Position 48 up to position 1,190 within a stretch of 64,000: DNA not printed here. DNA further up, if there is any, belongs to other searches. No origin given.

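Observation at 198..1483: MqsR-like toxin paired with an antitoxin that fuses an MqsA-type zinc-ribbon/HTH to a Panacea (DUF4065) domain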

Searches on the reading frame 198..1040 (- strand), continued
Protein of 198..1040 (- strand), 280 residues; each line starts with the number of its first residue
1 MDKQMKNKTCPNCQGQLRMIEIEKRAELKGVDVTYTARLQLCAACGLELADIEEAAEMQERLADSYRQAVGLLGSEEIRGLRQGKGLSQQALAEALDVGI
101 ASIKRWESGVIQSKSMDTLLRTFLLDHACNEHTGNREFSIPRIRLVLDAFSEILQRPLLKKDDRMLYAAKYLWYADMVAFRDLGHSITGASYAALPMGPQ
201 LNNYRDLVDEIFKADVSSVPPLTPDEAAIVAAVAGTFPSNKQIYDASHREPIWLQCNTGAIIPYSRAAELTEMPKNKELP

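Call 34: find_encoding_contigs(protein=P0137, flank=3000, max_places=2)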
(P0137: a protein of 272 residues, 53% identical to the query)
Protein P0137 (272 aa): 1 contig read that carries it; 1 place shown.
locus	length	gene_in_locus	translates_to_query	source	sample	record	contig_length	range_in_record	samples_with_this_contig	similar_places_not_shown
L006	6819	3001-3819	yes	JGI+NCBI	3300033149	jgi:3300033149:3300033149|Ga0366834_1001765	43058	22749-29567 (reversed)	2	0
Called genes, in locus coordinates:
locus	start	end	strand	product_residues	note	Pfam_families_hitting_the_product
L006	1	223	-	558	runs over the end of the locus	PF05496:RuvB_N (weak), PF13177:DNA_pol3_delta2, PF13604:AAA_30 (weak), PF00004:AAA, PF07724:AAA_2 (faint), PF07728:AAA_5 (weak), PF22608:DNAX_ATPase_lid, PF12169:DNA_pol3_gamma3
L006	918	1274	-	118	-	PF05635:23S_rRNA_IVP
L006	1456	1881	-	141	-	PF00383:dCMP_cyt_deam_1, PF14437:MafB19-deam, PF14439:Bd3614-deam (weak)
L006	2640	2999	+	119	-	-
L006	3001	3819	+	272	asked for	PF15731:MqsA_antitoxin, PF01381:HTH_3 (weak), PF13560:HTH_31 (faint), PF13274:SocA_Panacea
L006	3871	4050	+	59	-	PF00589:Phage_integrase (weak)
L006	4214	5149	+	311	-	PF01797:Y1_Tnp, PF08299:Bac_DnaA_C (weak)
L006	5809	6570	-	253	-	PF00483:NTP_transferase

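Call 70: predict_structure(alignment_id=A4)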
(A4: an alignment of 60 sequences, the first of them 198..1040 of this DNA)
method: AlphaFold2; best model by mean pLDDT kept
length: 280 residues; sequences in the alignment: 60
mean_pLDDT: 87.6   pTM: 0.59
mean pLDDT of the five models: 87.6, 87.5, 87.5, 86.7, 84.9
residues with pLDDT >= 90: 147; 70-90: 116; 50-70: 13; < 50: 4
segments of 3 or more residues with pLDDT < 50: 1-4
pLDDT, mean of each block of 10 residues (from residue 1): 57 91 89 90 91 86 88 87 90 84 81 73 68 85 97 95 89 97 92 91 84 95 97 97 96 91 92 81
secondary structure, 60 per line:
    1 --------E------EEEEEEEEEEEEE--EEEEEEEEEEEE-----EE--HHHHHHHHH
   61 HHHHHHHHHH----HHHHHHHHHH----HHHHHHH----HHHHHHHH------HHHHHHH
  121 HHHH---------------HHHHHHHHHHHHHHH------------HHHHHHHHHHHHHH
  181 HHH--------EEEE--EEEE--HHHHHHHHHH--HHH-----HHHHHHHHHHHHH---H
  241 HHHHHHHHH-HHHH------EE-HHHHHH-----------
elements in order: E16-28 E31-42 H52-70 H75-84 H89-95 H100-107 H114-124 H140-154 H167-183 E192-195 E198-201 H204-213 H224-236 H240-249 H251-254 H264-269
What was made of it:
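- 855..1040 (-): Antitoxin residues 1-62: zinc-binding domain (C10, C13, C42, C45), the predicted toxin-neutralising module. The model shows two long beta-strands followed by a helix, as in MqsA-N (call 70).
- The antitoxin model has pLDDT 87.6 and three separate folded modules (call 70).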

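Call 73: fold_search(model_id=the predicted structure, library=pdb)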
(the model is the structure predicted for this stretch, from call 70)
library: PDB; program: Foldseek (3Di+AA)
matches with E <= 10: 477; with E <= 0.001: 2
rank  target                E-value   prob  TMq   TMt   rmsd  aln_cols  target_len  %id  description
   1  3gn5_B                3.3e-04  1.00  0.19  0.36  11.4       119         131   21  Structure of the E. coli protein MqsA (YgiT/b3021) (released 2010-01-12)
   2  3gn5_A                6.3e-04  1.00  0.19  0.36  10.9       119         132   21  Structure of the E. coli protein MqsA (YgiT/b3021) (released 2010-01-12)
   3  2auw_B                7.5e-02  0.97  0.23  0.38   9.8       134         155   12  Crystal Structure of Putative DNA Binding Protein NE0471 from Nitrosomonas europaea ATCC 19718 (released 2005-10-11)
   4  8yoz_B                7.9e-02  0.99  0.16  0.52   9.3        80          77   22  Crystal structure of the small zinc-finger protein ZifS (TTHA0897) from Thermus thermophilus HB8. (released 2025-03-19)
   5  2auw_A                1.2e-01  0.91  0.23  0.40   9.2       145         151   11  Crystal Structure of Putative DNA Binding Protein NE0471 from Nitrosomonas europaea ATCC 19718 (released 2005-10-11)
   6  9y66_A                2.0e-01  0.38  0.13  0.07  17.1        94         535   17  attLsym bound serine integrase complex in the dimeric state (released 2026-02-04)
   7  8ezt_B                2.1e-01  1.00  0.17  0.61   2.0        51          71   31  Crystal structure of HipB(Lp) from Legionella pneumophila (released 2023-09-27)
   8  8ezt_A                2.1e-01  1.00  0.17  0.61   2.4        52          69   31  Crystal structure of HipB(Lp) from Legionella pneumophila (released 2023-09-27)
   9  8a0x_A                2.8e-01  0.97  0.17  0.46  20.2        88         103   19  Crystal structure of the HigB2-HigA2 tetramer in complex with operator DNA (released 2023-05-03)
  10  3kxa_B                3.0e-01  0.57  0.17  0.34  14.6       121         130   16  Crystal Structure of NGO0477 from Neisseria gonorrhoeae (released 2010-01-19)
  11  7o81_AU               3.1e-01  1.00  0.16  0.41   1.6        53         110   28  Rabbit 80S ribosome colliding in another ribosome stalled by the SARS-CoV-2 pseudoknot (released 2021-06-02)
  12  8tac_B                3.3e-01  0.96  0.18  0.64   5.9        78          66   23  Designed DNA binding protein (released 2024-08-28)
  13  6zvh_i                3.5e-01  1.00  0.16  0.41   1.6        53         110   28  EDF1-ribosome complex (released 2020-08-19)
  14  5j9i_C                3.9e-01  1.00  0.19  0.72   1.3        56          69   21  Crystal structure of the HigA2 antitoxin C-terminal domain (released 2017-04-05)
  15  5j9i_B                4.1e-01  1.00  0.17  0.67   1.2        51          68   24  Crystal structure of the HigA2 antitoxin C-terminal domain (released 2017-04-05)
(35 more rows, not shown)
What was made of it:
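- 855..1040 (-): Top fold hit is 3gn5, E. coli MqsA (call 73).
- On MqsA-family antitoxin (TIGR03830 CxxCG_CxxCG_HTH / PF15731): The top fold hit is 3gn5 (call 73).
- Its top PDB fold hit is full-length E. coli MqsA (3gn5, probability 1.00) (call 73).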

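Call 75: search_dna_similar(query=window:198-1040:-, collection=phages, mode=protein, max_evalue=0.001, max_rows=15)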
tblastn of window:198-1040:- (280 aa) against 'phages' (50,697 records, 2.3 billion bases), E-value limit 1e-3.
Records with a match: 12; places in all: 12; records where one place covers at least 80% of the query: 3.
Best place of each record, by identity: <60% 12.
By first word of the organism name: Bacillus 8; Bacteriophage 4.
By host as written in the record: - 4; Bacillus subtilis 4; Bacillus subtilis subsp. subtilis 168 2; Bacillus sp 1; Bacillus sp. 1.
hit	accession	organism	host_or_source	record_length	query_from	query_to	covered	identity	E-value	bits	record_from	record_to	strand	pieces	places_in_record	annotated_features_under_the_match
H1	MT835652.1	Bacteriophage sp.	human fecal samples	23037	10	273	94%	27.4%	3e-16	84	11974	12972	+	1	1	record has no annotation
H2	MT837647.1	Bacteriophage sp.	human fecal samples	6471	7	271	95%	25.4%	4e-17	87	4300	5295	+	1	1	record has no annotation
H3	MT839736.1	Bacteriophage sp.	human fecal samples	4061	6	270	95%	24.0%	5e-14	77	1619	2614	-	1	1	record has no annotation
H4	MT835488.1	Bacteriophage sp.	human fecal samples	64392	6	198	69%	25.7%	9e-14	77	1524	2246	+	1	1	record has no annotation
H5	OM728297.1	Bacillus phage vB_BsuM-Goe21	Bacillus subtilis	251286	5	121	42%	32.8%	9e-11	68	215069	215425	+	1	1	hypothetical protein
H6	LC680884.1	Bacillus phage PBS1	Bacillus subtilis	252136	5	121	42%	32.8%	9e-11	68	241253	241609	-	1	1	hypothetical protein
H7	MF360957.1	Bacillus phage PBS1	Bacillus subtilis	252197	5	121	42%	32.8%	9e-11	68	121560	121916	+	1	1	142: immunity repressor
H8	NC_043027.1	Bacillus phage PBS1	Bacillus subtilis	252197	5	121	42%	32.8%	9e-11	68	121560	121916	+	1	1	142: transcriptional regulator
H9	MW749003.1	Bacillus phage vB_BspM_Internexus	Bacillus sp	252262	5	121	42%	32.8%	9e-11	68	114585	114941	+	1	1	putative immunity repressor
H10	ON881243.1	Bacillus phage PK-3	Bacillus sp.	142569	10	121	40%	33.9%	2e-5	51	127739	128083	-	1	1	type II toxin-antitoxin system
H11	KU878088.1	Bacillus phage AR9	Bacillus subtilis subsp. subtilis 168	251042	5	124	43%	29.5%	6e-9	62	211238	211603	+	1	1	putative membrane protein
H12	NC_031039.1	Bacillus phage AR9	Bacillus subtilis subsp. subtilis 168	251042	5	124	43%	29.5%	6e-9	62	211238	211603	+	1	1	transcriptional regulator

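Call 84: find_encoding_contigs(protein=P0040, flank=3000, max_places=6)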
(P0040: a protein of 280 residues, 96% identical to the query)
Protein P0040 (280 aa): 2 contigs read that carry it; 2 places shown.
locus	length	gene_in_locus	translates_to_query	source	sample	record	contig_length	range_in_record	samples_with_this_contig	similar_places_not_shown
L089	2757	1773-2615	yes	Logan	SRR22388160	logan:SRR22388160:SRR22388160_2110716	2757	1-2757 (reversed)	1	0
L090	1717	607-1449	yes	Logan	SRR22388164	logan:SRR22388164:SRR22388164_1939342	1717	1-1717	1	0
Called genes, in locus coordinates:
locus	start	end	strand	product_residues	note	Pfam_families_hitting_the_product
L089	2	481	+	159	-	?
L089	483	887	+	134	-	PF01850:PIN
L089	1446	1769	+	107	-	-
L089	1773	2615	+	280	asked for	PF15731:MqsA_antitoxin (weak), PF01381:HTH_3 (weak), PF13274:SocA_Panacea (weak)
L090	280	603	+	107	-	-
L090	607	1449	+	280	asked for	PF15731:MqsA_antitoxin (weak), PF01381:HTH_3 (weak), PF13274:SocA_Panacea (weak)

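Call 85: find_encoding_contigs(protein=window:198-1040:-, flank=4000, max_places=6)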
Protein window:198-1040:- (280 aa): no gene with exactly this product is on record in the collection.

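Call 89: search_protein_families(library=padloc, proteins=[window:198-1040:-], max_evalue=0.01)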
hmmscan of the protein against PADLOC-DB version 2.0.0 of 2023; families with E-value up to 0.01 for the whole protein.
window:198-1040:- (280 aa): 2 families
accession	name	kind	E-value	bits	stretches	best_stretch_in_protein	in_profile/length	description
PDLC03951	RmrA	-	0.0029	14.7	1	74-111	9-46/400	-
PDLC02926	HTH_VI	-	0.0067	14.7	0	76-110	4-38/92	-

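Call 90: search_protein_families(library=phrogs, proteins=[window:198-1040:-], max_evalue=0.01)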
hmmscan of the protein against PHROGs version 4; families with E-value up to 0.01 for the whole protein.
window:198-1040:- (280 aa): 16 families
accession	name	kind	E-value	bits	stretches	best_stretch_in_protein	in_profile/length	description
phrog_34341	-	transcription regulation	3.6e-12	47.6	1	5-122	1-120/122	transcriptional regulator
phrog_19114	-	unknown function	6.1e-08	33.8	1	36-123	33-122/135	-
phrog_10390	-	unknown function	7.6e-07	29.9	1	20-125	5-111/299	-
phrog_8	-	transcription regulation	1e-06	29.5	1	76-120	79-122/346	transcriptional regulator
phrog_5119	-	unknown function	3.1e-06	28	1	49-128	29-109/152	-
phrog_2104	-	unknown function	7.8e-06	27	1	63-110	29-76/103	-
phrog_25463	-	unknown function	0.0002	22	1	39-123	36-121/207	-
phrog_4836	-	transcription regulation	0.00022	21.9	1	76-110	78-112/194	CII-like regulator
phrog_4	-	transcription regulation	0.0005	20.2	1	76-119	139-177/400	transcriptional repressor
phrog_7950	-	transcription regulation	0.00052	21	1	77-109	11-43/68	transcriptional repressor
phrog_5823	-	transcription regulation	0.00067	19.9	1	76-119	9-52/404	transcriptional regulator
phrog_4779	-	transcription regulation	0.002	19.6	1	76-120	5-49/98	transcriptional regulator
phrog_955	-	DNA, RNA and nucleotide metabolism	0.0021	18.8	1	74-109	26-60/142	HTH DNA binding protein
phrog_1373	-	transcription regulation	0.0028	18.7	1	56-121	52-110/166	transcriptional regulator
phrog_2328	-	transcription regulation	0.0048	17.7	1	78-110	20-52/128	transcriptional repressor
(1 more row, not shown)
